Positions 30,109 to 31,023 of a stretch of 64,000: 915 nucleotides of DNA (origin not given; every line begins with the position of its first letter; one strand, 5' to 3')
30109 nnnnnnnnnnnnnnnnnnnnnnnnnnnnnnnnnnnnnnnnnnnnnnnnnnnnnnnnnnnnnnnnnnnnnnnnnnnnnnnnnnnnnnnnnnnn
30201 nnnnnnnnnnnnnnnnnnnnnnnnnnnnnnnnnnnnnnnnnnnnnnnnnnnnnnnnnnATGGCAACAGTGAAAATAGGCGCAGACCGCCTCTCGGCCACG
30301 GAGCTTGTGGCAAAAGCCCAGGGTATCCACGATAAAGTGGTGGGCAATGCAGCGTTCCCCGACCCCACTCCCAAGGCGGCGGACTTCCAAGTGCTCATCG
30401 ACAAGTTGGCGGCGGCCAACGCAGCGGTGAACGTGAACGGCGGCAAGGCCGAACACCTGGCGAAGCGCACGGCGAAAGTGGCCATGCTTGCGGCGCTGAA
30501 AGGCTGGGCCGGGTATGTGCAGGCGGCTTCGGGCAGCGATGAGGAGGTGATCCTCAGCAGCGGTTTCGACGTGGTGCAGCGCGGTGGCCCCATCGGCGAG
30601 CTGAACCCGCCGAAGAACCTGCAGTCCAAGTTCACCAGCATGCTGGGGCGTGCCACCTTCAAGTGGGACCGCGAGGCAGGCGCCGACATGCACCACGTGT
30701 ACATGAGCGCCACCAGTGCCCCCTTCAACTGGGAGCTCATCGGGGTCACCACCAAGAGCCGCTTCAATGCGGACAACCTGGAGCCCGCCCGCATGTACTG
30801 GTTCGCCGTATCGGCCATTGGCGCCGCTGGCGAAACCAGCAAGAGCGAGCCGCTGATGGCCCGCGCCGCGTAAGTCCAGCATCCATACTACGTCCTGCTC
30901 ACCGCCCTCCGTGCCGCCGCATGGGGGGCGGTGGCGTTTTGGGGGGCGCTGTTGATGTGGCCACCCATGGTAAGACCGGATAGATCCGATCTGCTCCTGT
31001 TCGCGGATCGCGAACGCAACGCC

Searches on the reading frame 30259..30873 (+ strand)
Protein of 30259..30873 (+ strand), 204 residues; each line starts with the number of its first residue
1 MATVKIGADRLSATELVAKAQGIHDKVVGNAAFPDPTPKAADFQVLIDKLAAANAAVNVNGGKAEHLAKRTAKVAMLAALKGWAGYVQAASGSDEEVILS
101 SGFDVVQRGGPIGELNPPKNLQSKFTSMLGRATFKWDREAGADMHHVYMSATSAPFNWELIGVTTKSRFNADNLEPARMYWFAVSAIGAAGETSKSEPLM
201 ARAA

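Call 13: find_encoding_contigs(protein=window:30259-30873:+, flank=10000, max_places=10)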
Protein window:30259-30873:+ (204 aa): 2 contigs read that carry it; 1 place shown.
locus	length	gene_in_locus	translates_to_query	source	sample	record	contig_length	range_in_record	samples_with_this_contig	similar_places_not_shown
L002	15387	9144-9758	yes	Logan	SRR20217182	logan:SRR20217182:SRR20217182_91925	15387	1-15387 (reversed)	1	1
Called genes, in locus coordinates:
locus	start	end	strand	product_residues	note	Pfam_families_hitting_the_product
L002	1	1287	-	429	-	?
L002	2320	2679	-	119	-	PF09827:CRISPR_Cas2, PF20803:PaaX_M (weak)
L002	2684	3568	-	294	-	PF01867:Cas_Cas1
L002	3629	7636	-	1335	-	PF18470:Cas9_a, PF13395:HNH_4, PF18541:RuvC_III (faint)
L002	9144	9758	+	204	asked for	-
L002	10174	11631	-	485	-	PF11918:Peptidase_S41_N, PF03572:Peptidase_S41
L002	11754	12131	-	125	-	PF00072:Response_reg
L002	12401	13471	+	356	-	PF18962:Por_Secre_tail (weak)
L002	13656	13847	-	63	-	-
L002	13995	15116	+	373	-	PF00512:HisKA, PF02518:HATPase_c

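Call 34: search_protein_families(library=pfam, proteins=[window:30259-30873:+], max_evalue=0.1)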
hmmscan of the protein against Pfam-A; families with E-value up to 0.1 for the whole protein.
window:30259-30873:+ (204 aa): 2 families
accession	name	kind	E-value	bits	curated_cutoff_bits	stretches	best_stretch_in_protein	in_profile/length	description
PF00041.27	fn3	-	0.0044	17.6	25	1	117-199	2-81/84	Fibronectin type III domain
PF21910.2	GH85_C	-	0.084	13.8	27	0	130-176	17-61/95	GH85 endohexosaminidases, C-terminal domain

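Call 35: search_protein_families(library=ncbifam, proteins=[window:30259-30873:+], max_evalue=0.1)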
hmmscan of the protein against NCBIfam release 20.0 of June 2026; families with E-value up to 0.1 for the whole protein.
window:30259-30873:+ (204 aa): 0 families

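Call 37: find_homologous_proteins(query=A2, max_evalue=0.001)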
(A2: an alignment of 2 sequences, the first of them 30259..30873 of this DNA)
Query A2 (2 sequences) (204 aa, profile of the alignment): 191 proteins with E <= 0.001 among 5843 candidates; the best 120 are listed.
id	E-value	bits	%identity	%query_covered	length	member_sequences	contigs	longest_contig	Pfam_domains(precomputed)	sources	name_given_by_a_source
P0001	1.1e-107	376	100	100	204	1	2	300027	-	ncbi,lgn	-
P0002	3.0e-102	358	34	87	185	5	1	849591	-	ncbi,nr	ncbi:MAG: fibronectin type III domain-containing protein [Flavobacteriales bacterium]|nr:fibronectin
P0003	1.7e-101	356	35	99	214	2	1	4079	-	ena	-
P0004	2.9e-87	309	32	99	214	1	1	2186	-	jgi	jgi:hypothetical protein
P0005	1.7e-86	307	32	99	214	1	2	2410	-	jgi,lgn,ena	-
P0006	2.6e-86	306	32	92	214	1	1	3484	-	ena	-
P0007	3.6e-86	306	35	99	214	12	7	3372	-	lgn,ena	-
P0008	1.9e-85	304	34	99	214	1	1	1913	-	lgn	-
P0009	1.4e-84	301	33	99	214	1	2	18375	-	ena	-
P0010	2.8e-83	296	29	99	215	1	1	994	-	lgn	-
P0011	1.2e-82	294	33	99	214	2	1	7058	-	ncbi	ncbi:MAG: fibronectin type III domain-containing protein [Flavobacteriales bacterium]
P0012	1.4e-82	294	32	99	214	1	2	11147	-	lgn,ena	-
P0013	9.1e-82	292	34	99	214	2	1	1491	-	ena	-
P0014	1.4e-81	291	33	99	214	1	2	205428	-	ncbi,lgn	-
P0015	6.7e-81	289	36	100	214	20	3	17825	-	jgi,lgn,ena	jgi:hypothetical protein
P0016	7.4e-81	289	31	99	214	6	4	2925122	-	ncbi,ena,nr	ncbi:MAG: fibronectin type III domain-containing protein [Flavobacteriales bacterium]|nr:fibronectin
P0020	4.7e-80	286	76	98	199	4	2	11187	-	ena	-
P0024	1.2e-79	285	35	99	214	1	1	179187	-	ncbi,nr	ncbi:MAG: fibronectin type III domain-containing protein [Flavobacteriales bacterium]|nr:fibronectin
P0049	2.0e-70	254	66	100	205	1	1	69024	-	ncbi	ncbi:MAG: hypothetical protein ABI432_00325 [Flavobacteriales bacterium]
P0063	2.4e-67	244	66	100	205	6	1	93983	-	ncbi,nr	ncbi:MAG: fibronectin type III domain-containing protein [Flavobacteriales bacterium]|nr:fibronectin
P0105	3.0e-61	225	59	100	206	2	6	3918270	PF00041.28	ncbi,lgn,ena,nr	ncbi:MAG: fibronectin type III domain-containing protein [Flavobacteriales bacterium]|nr:MAG: fibron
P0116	8.0e-60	220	62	100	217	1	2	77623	-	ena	-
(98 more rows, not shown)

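Call 41: find_related_loci(query=A4, collection=metagenome_contigs, flank=5000)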
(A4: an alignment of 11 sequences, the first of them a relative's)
Query A4 (204 aa) in metagenome_contigs; peptide patterns used: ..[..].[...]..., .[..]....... (x = any residue, [..] = any of these).
192 stretches matched a pattern; 30 encode a relative of the query (tblastn E <= 1e-3); 30 distinct loci.
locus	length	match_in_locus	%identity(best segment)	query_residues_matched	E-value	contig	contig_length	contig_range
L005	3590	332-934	67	1-200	1e-82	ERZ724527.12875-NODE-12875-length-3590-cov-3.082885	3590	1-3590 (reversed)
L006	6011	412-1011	66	1-200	4e-81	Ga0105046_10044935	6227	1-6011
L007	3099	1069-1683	59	1-204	3e-78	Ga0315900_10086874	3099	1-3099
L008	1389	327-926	62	1-200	6e-80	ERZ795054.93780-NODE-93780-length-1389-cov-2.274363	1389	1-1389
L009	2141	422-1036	59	1-204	8e-75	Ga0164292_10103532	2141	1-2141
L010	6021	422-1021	60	1-199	2e-72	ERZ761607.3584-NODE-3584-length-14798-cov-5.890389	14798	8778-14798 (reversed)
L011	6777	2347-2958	58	1-204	3e-71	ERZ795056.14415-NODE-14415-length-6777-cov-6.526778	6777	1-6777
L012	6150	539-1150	57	1-204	1e-68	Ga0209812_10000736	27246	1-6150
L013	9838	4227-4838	57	1-204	1e-68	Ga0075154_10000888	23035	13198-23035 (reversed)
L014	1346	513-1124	55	1-204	1e-71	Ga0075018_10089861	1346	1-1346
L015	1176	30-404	68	80-204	5e-58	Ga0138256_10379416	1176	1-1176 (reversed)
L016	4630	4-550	54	4-204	2e-56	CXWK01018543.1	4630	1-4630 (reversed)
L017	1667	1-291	69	103-199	3e-45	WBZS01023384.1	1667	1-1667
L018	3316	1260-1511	70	121-204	9e-37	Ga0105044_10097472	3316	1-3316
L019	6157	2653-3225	38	10-198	2e-36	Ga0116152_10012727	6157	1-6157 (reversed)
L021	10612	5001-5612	34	2-204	4e-32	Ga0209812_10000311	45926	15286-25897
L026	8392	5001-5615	33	1-204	2e-27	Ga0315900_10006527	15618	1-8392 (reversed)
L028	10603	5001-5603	29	1-198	7e-21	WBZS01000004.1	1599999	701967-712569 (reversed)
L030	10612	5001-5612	28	2-204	4e-17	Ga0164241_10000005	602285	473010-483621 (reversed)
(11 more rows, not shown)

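Call 45: search_protein_families(library=phrogs, proteins=[P0001, P0003, P0016, P0105], max_evalue=0.1)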
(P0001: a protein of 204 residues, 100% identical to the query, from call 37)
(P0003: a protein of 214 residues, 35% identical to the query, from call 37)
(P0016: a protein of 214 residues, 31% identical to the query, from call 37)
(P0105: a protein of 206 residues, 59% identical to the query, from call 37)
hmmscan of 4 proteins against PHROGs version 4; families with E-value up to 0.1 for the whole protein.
P0001 (204 aa): 2 families
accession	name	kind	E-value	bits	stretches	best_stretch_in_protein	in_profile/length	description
phrog_31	-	tail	0.005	15.6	1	109-198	962-1056/1565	central tail fiber J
phrog_4971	-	tail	0.047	14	1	115-199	192-275/283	major tail protein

P0003 (214 aa): 2 families
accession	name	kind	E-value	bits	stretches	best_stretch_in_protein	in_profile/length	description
phrog_1696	-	tail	0.00075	17.6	1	116-208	1137-1225/2079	major tail protein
phrog_752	-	head and packaging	0.026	14.5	1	171-213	306-345/475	major head protein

P0016 (214 aa): 1 family
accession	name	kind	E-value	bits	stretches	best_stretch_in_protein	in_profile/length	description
phrog_21044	-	unknown function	0.015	16.4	1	165-202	22-59/80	-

P0105 (206 aa): 4 families
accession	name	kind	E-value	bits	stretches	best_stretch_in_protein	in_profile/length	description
phrog_31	-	tail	1.3e-05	24.1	1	110-198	962-1055/1565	central tail fiber J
phrog_4971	-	tail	0.00014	22.3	1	116-205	192-280/283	major tail protein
phrog_7440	-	tail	0.00066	19.8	1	118-199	254-329/354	major tail protein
phrog_6977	-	tail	0.011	16.2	1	119-198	156-236/284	minor tail protein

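Call 46: search_protein_families(library=padloc, proteins=[P0001, P0003, P0016, P0105], max_evalue=0.1)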
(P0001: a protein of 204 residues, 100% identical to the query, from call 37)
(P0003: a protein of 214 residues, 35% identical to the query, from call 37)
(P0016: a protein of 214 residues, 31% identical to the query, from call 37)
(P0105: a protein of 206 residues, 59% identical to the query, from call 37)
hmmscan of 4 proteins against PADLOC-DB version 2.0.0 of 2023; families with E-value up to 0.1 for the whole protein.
P0001 (204 aa): 0 families

P0003 (214 aa): 0 families

P0016 (214 aa): 0 families

P0105 (206 aa): 0 families

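Call 48: find_encoding_contigs(protein=P0105, flank=8000, max_places=4)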
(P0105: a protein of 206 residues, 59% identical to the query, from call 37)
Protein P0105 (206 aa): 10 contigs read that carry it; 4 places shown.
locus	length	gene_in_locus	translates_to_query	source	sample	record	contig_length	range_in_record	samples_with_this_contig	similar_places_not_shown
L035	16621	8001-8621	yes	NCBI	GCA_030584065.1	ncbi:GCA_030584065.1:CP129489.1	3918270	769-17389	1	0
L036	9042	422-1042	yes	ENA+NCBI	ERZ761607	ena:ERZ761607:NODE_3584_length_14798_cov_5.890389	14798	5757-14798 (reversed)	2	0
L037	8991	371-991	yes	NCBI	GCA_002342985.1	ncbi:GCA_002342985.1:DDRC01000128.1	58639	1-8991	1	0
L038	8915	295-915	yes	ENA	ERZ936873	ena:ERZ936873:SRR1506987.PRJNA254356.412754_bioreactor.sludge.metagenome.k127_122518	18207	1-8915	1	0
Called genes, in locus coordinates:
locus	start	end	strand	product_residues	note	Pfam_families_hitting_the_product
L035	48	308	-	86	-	PF13560:HTH_31, PF12844:HTH_19 (weak), PF01381:HTH_3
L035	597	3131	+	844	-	PF13588:HSDR_N_2, PF00270:DEAD, PF04851:ResIII, PF18766:SWI2_SNF2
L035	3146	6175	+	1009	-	PF02384:N6_Mtase, PF01170:UPF0020 (weak), PF07669:Eco57I (weak), PF01420:Methylase_S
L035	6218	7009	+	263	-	PF12686:DUF3800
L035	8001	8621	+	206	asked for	PF00041:fn3 (weak)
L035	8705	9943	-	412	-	PF01966:HD (weak), PF19276:HD_assoc_2 (weak)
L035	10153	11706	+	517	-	PF00072:Response_reg, PF08665:PglZ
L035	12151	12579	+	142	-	PF02367:TsaE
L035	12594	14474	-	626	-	PF18962:Por_Secre_tail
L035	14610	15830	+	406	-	PF05222:AlaDh_PNT_N, PF03807:F420_oxidored (faint), PF01262:AlaDh_PNT_C, PF02826:2-Hacid_dh_C (weak), PF01488:Shikimate_DH (weak)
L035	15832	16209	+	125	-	-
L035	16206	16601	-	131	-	-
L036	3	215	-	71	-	?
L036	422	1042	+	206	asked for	PF00041:fn3 (weak)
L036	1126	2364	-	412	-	PF01966:HD (weak), PF19276:HD_assoc_2 (weak)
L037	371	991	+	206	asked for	PF00041:fn3 (weak)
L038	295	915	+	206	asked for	PF00041:fn3 (weak)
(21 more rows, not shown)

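Call 49: find_encoding_contigs(protein=P0016, flank=8000, max_places=4)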
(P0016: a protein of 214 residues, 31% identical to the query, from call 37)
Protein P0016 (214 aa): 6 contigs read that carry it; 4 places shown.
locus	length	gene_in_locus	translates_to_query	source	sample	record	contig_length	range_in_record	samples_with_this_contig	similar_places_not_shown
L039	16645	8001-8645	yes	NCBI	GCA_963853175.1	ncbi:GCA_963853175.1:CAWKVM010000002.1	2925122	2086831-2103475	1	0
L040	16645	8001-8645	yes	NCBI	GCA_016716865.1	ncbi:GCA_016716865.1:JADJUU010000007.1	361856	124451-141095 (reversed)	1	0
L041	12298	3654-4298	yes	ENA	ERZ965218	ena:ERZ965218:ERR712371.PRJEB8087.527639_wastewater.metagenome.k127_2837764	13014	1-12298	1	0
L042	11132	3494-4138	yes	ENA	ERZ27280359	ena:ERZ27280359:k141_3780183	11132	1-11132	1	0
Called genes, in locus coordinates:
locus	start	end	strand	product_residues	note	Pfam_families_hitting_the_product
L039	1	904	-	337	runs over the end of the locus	PF18962:Por_Secre_tail (weak)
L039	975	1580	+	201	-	PF00881:Nitroreductase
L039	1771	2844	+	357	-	PF01551:Peptidase_M23, PF01476:LysM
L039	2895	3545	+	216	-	-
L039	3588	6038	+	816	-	PF00041:fn3 (faint), PF18962:Por_Secre_tail (weak)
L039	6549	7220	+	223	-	PF00072:Response_reg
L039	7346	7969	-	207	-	-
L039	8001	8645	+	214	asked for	-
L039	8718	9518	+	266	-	PF00583:Acetyltransf_1, PF13673:Acetyltransf_10 (weak), PF13508:Acetyltransf_7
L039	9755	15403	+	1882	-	PF15902:Sortilin-Vps10 (faint), PF25852:DUF6242_C (faint)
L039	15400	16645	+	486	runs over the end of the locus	PF17164:DUF5122, PF18962:Por_Secre_tail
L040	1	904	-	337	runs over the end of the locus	PF18962:Por_Secre_tail (weak)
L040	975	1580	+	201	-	PF00881:Nitroreductase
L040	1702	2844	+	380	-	PF01551:Peptidase_M23, PF01476:LysM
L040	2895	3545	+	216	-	-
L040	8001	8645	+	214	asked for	-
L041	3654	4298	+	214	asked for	-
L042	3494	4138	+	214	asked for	-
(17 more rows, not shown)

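Call 52: predict_structure(alignment_id=A3)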
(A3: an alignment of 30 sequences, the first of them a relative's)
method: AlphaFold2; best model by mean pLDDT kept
length: 204 residues; sequences in the alignment: 30
mean_pLDDT: 89.2   pTM: 0.51
mean pLDDT of the five models: 89.2, 86.9, 86.2, 86.0, 83.6
residues with pLDDT >= 90: 134; 70-90: 59; 50-70: 11; < 50: 0
segments of 3 or more residues with pLDDT < 50: none
pLDDT, mean of each block of 10 residues (from residue 1): 83 91 91 90 95 93 93 93 91 88 75 79 92 91 92 80 94 93 90 90 91
secondary structure, 60 per line:
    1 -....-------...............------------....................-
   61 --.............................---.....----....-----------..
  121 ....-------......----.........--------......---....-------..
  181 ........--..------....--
elements in order: E2-5 H13-27 H40-59 H63-91 H95-99 E104-107 E119-124 E132-137 E142-150 E159-164 E168-171 E179-188 E199-202

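Call 59: search_protein_families(library=pfam, proteins=[L013:2-2932:-, L026:1568-3442:-, L026:291-1571:-, L030:137-3550:+, L021:2125-3552:-, L021:1249-2049:-, L028:1589-3841:-, L019:47-913:+, L030:3840-4202:+], max_evalue=0.001)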
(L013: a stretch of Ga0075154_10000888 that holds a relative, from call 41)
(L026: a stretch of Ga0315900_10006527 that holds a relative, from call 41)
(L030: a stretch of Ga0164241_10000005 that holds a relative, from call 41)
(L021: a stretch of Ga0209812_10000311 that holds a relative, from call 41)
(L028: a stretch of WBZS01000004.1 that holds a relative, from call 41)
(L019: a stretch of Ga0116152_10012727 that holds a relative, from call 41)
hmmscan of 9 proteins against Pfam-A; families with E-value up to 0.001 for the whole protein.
L013:2-2932:- (977 aa): 6 families
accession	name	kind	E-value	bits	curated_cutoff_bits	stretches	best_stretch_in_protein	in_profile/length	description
PF07669.17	Eco57I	-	7.3e-45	153.6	25.3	1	488-648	2-168/171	Eco57I restriction-modification methylase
PF02384.22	N6_Mtase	-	2.2e-22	80.2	20.4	1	437-679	49-248/311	N-6 DNA Methylase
PF12950.13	TaqI_C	-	2e-16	60.8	26.5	1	764-883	2-118/118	TaqI-like C-terminal specificity domain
PF20473.4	MmeI_Mtase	-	3.3e-14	53.1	27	1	420-609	5-189/259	MmeI, DNA-methyltransferase domain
PF20465.4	MmeI_hel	-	0.00048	21.3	27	0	229-301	4-75/75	MmeI, helicase spacer domain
PF01170.24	UPF0020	-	0.00062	20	22.3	0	432-504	26-94/197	RMKL-like, methyltransferase domain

L026:1568-3442:- (624 aa): 3 families
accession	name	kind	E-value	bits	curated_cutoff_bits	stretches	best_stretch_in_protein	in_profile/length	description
PF02384.22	N6_Mtase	-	2.2e-58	198.5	20.4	1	293-592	2-307/311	N-6 DNA Methylase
PF07669.17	Eco57I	-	1.9e-09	38.3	25.3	1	411-503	63-165/171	Eco57I restriction-modification methylase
PF12161.14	HsdM_N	-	7.7e-06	27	24.5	1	151-211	10-79/135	HsdM N-terminal domain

L026:291-1571:- (426 aa): 1 family
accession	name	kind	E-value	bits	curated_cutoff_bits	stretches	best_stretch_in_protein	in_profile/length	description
PF01420.25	Methylase_S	-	5.8e-34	118.2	22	2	40-200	3-152/168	Type I restriction modification DNA specificity domain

L030:137-3550:+ (1137 aa): 1 family
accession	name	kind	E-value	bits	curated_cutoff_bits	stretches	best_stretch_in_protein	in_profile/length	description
PF13289.12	SIR2_2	-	1e-18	68.2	24.5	1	38-166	3-129/141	SIR2-like domain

L021:2125-3552:- (475 aa): 0 families

L021:1249-2049:- (266 aa): 1 family
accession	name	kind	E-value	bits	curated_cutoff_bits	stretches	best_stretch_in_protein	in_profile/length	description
PF02661.23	Fic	-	1.3e-16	61.6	24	1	100-205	3-93/93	Fic/DOC family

L028:1589-3841:- (750 aa): 4 families
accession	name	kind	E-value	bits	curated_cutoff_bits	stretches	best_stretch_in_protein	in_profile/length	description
PF07715.20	Plug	-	2e-16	60.8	23.9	1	154-261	3-106/107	TonB-dependent Receptor Plug Domain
PF13715.12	CarbopepD_reg_2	-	5.2e-12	46.1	32.2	1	63-144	5-88/88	CarboxypepD_reg-like domain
PF00593.30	TonB_dep_Rec_b-barrel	-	5.3e-12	46.8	27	1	310-708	43-435/436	TonB dependent receptor-like, beta-barrel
PF13620.12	CarboxypepD_reg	-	7.3e-09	36.3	32.3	1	58-132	1-79/82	Carboxypeptidase regulatory-like domain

L019:47-913:+ (288 aa): 1 family
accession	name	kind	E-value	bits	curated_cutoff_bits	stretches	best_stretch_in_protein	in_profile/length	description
PF09015.16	NgoMIV_restric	-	1.1e-111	372.9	23.2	1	15-287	1-274/275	NgoMIV restriction enzyme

L030:3840-4202:+ (120 aa): 0 families

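Call 60: search_protein_families(library=padloc, proteins=[L013:2-2932:-, L026:1568-3442:-, L026:291-1571:-, L030:137-3550:+, L021:2125-3552:-, L021:1249-2049:-, L028:1589-3841:-, L019:47-913:+, L035:6218-7009:+], max_evalue=0.001)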
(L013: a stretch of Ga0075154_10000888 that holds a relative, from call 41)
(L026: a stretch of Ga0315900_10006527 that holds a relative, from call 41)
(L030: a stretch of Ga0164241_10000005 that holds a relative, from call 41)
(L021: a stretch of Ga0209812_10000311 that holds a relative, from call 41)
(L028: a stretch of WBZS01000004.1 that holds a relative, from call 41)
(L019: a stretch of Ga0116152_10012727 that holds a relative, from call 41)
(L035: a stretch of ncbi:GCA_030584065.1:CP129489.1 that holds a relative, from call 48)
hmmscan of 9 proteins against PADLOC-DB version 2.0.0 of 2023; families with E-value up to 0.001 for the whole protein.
L013:2-2932:- (977 aa): 89 families (the best 25 are shown)
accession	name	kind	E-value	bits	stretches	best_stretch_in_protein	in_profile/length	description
PDLC03609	REase_MTase_IIG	-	8.3e-271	899.2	2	1-678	1-676/1066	Type IIG restriction enzyme-methyltransferase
PDLC03629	REase_MTase_IIG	-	5.1e-67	224.6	2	314-668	324-691/1182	Type IIG restriction enzyme-methyltransferase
PDLC03604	REase_MTase_IIG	-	4.5e-53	178.6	2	432-729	386-713/1011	Type IIG restriction enzyme-methyltransferase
PDLC02643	DrmMI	-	1e-40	137.5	3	539-671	850-986/1347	DrmMI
PDLC03612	REase_MTase_IIG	-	6.3e-39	131.9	3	540-784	786-1046/1247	Type IIG restriction enzyme-methyltransferase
PDLC02521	PglX|PglXI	-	1.8e-31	107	2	313-517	190-380/1174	PglX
PDLC03600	REase_MTase_IIG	-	2.1e-29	100.1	2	557-662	497-598/1205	Type IIG restriction enzyme-methyltransferase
PDLC03335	MTase_II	-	4.1e-29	99.7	1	436-668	104-307/607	Type II methyltransferase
PDLC03348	MTase_II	-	4.7e-29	99.4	1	437-884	249-657/727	Type II methyltransferase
PDLC02638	DrmMI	-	9.9e-28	94.8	2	365-531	548-716/935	DrmMI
PDLC02525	PglX|PglXI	-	1.1e-27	94.9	2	300-517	167-356/607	PglX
PDLC03601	REase_MTase_IIG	-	4.3e-27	92.4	2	551-675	668-790/1110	Type IIG restriction enzyme-methyltransferase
PDLC03596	REase_MTase_IIG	-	1.5e-26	90.7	2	541-784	695-943/1148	Type IIG restriction enzyme-methyltransferase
PDLC03598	REase_MTase_IIG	-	1.6e-26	90.5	1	42-577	21-501/912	Type IIG restriction enzyme-methyltransferase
PDLC03627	REase_MTase_IIG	-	1.3e-25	87.3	1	229-508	232-480/1136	Type IIG restriction enzyme-methyltransferase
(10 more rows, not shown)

L026:1568-3442:- (624 aa): 42 families (the best 25 are shown)
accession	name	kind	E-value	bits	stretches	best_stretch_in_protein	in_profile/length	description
PDLC03021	MTase_I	-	2.6e-152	506.1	1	143-623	4-489/491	Type I methyltransferase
PDLC03025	MTase_I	-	1.8e-111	371.6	1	147-548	8-400/569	Type I methyltransferase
PDLC03036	MTase_I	-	2.3e-78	262.2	1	146-551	24-459/635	Type I methyltransferase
PDLC03026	MTase_I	-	8.8e-72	240.8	1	158-563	21-402/487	Type I methyltransferase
PDLC04134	mad2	-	5.5e-42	142.2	1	141-556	140-482/492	mads_2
PDLC03022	MTase_I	-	1.9e-29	100.6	1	271-563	140-448/857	Type I methyltransferase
PDLC03031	MTase_I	-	3.7e-27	92.9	1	301-522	169-403/834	Type I methyltransferase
PDLC03039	MTase_I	-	3.1e-26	89.7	1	266-526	116-382/708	Type I methyltransferase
PDLC03029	MTase_I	-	2.1e-24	84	1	263-528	122-409/661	Type I methyltransferase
PDLC03240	MTase_II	-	2.3e-24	84.1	1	298-524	165-384/511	Type II methyltransferase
PDLC03035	MTase_I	-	4.2e-23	79.8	1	275-526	134-391/653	Type I methyltransferase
PDLC03038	MTase_I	-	2.6e-21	73.2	1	262-526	112-384/896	Type I methyltransferase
PDLC03027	MTase_I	-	4.6e-21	73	1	268-563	110-411/810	Type I methyltransferase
PDLC03019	MTase_I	-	4.5e-19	66.2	1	286-522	135-374/932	Type I methyltransferase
PDLC03018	MTase_I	-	8.7e-18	62.1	2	315-369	306-360/749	Type I methyltransferase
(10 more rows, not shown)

L026:291-1571:- (426 aa): 126 families (the best 25 are shown)
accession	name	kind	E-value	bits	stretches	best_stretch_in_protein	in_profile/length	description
PDLC03194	Specificity_I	-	2.2e-96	321.3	1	37-426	5-391/391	Type I specificity subunit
PDLC03162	Specificity_I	-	6.1e-73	244.1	2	35-224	211-404/431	Type I specificity subunit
PDLC03158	Specificity_I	-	1.1e-60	203.8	2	36-215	22-205/433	Type I specificity subunit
PDLC03090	Specificity_I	-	1.5e-42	144.4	2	38-230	234-427/434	Type I specificity subunit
PDLC03101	Specificity_I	-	2.9e-42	143.7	2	38-197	3-166/411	Type I specificity subunit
PDLC03108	Specificity_I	-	7.9e-40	135.5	2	35-213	31-209/452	Type I specificity subunit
PDLC03178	Specificity_I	-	1.1e-39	135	2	39-197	217-381/411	Type I specificity subunit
PDLC04137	mad5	-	1.8e-36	124.2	2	40-228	2-187/392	mads_5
PDLC03099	Specificity_I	-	1.9e-36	124.1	3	38-172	198-332/405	Type I specificity subunit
PDLC03079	Specificity_I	-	9.5e-36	121.9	2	38-230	27-213/470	Type I specificity subunit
PDLC03100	Specificity_I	-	3.9e-33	113.5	2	287-405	59-177/392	Type I specificity subunit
PDLC03119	Specificity_I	-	8e-33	111.9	2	43-202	5-164/393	Type I specificity subunit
PDLC03169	Specificity_I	-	6.5e-32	109.5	2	286-426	276-419/461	Type I specificity subunit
PDLC03122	Specificity_I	-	1.3e-29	101.3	2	132-242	88-197/387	Type I specificity subunit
PDLC03109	Specificity_I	-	1.6e-29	100.9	2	38-215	12-204/591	Type I specificity subunit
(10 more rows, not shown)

L030:137-3550:+ (1137 aa): 3 families
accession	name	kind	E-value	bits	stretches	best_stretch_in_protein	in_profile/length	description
PDLC02183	Dsr1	-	1.2e-283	942.3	1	2-1132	87-1266/1275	-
PDLC04167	Dsr1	-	8.3e-153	508.7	1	20-1132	103-1235/1248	-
PDLC04166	Dsr1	-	2.7e-10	36.6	0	38-132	124-210/1227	-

L021:2125-3552:- (475 aa): 0 families

L021:1249-2049:- (266 aa): 7 families
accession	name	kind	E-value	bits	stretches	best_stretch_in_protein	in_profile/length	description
PDLC03963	SoFic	-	3.6e-21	74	1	25-231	35-237/361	-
PDLC04840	PDC-S04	-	2e-10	38.8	1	140-226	109-195/227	-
PDLC04839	PDC-S04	-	2.9e-09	34.9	1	102-206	62-160/205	-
PDLC04966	PDC-S24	-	4.5e-09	33.7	1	96-207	228-338/497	-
PDLC04836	PDC-S04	-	1.2e-07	29.2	1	130-200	118-182/244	-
PDLC04837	PDC-S04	-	3.8e-07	27.6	1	140-223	124-202/234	-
PDLC04838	PDC-S04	-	0.00011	20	1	100-210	64-166/209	-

L028:1589-3841:- (750 aa): 0 families

L019:47-913:+ (288 aa): 1 family
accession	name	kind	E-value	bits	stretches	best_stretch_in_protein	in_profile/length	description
PDLC03527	REase_II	-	5.3e-100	332.5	1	7-287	4-285/286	Type II restriction enzyme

L035:6218-7009:+ (263 aa): 0 families

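Call 65: find_related_loci(query=A4, collection=viral_contigs, flank=5000)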
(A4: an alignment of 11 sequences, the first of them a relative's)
Query A4 (204 aa) in viral_contigs; peptide patterns used: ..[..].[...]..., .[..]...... (x = any residue, [..] = any of these).
98 stretches matched a pattern, but none encodes a relative of the query by tblastn (E <= 1e-3).
